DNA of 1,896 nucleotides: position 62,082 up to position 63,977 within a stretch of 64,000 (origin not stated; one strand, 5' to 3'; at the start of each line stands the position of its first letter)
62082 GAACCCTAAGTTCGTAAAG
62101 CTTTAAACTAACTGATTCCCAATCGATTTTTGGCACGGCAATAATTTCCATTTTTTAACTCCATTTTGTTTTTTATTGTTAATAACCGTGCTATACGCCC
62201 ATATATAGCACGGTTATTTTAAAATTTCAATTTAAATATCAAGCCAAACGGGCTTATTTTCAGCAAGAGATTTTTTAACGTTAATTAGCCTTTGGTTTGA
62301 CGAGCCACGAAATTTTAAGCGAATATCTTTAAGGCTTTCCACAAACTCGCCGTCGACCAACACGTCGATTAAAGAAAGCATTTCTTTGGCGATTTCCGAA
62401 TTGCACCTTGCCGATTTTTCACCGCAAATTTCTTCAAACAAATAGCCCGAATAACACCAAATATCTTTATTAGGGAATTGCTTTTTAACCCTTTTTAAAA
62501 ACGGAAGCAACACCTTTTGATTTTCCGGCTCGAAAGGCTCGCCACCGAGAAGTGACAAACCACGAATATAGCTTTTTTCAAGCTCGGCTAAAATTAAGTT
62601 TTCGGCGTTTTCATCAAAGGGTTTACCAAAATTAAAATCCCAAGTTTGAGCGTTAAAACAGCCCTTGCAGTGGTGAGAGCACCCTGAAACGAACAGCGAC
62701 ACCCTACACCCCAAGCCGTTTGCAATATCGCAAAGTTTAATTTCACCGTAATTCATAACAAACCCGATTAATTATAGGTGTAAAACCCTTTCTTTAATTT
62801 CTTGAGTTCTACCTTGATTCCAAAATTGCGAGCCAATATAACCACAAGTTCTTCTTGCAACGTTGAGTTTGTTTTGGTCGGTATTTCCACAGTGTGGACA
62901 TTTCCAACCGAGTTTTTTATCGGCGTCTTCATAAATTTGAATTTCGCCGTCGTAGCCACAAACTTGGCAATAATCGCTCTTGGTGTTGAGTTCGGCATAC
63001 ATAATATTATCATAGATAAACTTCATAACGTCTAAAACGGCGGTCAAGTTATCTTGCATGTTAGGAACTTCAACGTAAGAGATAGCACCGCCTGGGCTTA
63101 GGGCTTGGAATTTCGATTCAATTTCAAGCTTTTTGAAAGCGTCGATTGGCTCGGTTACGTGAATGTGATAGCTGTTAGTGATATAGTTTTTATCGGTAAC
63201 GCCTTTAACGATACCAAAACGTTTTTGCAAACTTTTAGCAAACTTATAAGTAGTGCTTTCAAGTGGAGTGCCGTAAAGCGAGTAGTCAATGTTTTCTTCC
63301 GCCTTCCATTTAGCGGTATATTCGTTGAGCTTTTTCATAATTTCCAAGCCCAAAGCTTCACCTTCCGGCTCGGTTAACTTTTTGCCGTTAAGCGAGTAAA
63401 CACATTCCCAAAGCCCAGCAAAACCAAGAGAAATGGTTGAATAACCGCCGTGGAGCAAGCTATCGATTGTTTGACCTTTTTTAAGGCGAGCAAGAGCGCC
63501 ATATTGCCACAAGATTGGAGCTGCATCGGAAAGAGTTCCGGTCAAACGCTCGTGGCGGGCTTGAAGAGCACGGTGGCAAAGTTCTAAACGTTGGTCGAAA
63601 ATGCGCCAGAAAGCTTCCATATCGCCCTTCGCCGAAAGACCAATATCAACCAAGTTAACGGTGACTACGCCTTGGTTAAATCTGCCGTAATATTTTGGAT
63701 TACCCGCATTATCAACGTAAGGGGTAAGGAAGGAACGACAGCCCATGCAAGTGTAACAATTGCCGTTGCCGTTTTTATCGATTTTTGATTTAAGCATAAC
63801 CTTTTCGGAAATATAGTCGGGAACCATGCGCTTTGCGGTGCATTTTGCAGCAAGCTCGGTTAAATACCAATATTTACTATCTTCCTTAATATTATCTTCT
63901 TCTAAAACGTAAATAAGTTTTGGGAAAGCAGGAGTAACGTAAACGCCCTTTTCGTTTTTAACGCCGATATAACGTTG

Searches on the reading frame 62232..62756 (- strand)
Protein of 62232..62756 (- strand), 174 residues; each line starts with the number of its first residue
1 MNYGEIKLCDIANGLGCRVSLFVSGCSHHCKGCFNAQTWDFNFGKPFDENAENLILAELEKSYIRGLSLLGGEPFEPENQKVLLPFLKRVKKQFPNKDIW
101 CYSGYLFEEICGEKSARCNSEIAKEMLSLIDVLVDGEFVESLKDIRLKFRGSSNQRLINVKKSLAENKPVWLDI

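Call 58: search_protein_families(library=padloc, proteins=[window:62232-62756:-], max_evalue=0.00001)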
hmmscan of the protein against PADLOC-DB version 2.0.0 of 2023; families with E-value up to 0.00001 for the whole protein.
window:62232-62756:- (174 aa): 0 families

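Call 59: search_protein_families(library=pfam, proteins=[window:62232-62756:-], max_evalue=0.00001)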
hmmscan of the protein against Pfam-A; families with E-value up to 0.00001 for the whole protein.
window:62232-62756:- (174 aa): 1 family
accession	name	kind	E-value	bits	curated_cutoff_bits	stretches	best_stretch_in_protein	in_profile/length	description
PF13353.11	Fer4_12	-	3.5e-53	180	22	1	12-158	1-137/137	4Fe-4S single cluster domain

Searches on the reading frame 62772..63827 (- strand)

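Call 58: search_protein_families(library=padloc, proteins=[window:62772-63827:-], max_evalue=0.00001)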
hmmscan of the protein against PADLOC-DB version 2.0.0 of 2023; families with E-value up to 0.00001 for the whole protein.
window:62772-63827:- (351 aa): 0 families

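Call 59: search_protein_families(library=pfam, proteins=[window:62772-63827:-], max_evalue=0.00001)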
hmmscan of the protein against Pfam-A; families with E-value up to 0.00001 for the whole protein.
window:62772-63827:- (351 aa): 2 families
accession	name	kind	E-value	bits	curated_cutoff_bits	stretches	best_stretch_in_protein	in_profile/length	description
PF13597.11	NRDD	-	4.4e-112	376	26.2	1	1-350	236-562/562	Anaerobic ribonucleoside-triphosphate reductase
PF01228.26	Gly_radical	-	1.4e-17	64.6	22.2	1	226-332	3-103/106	Glycine radical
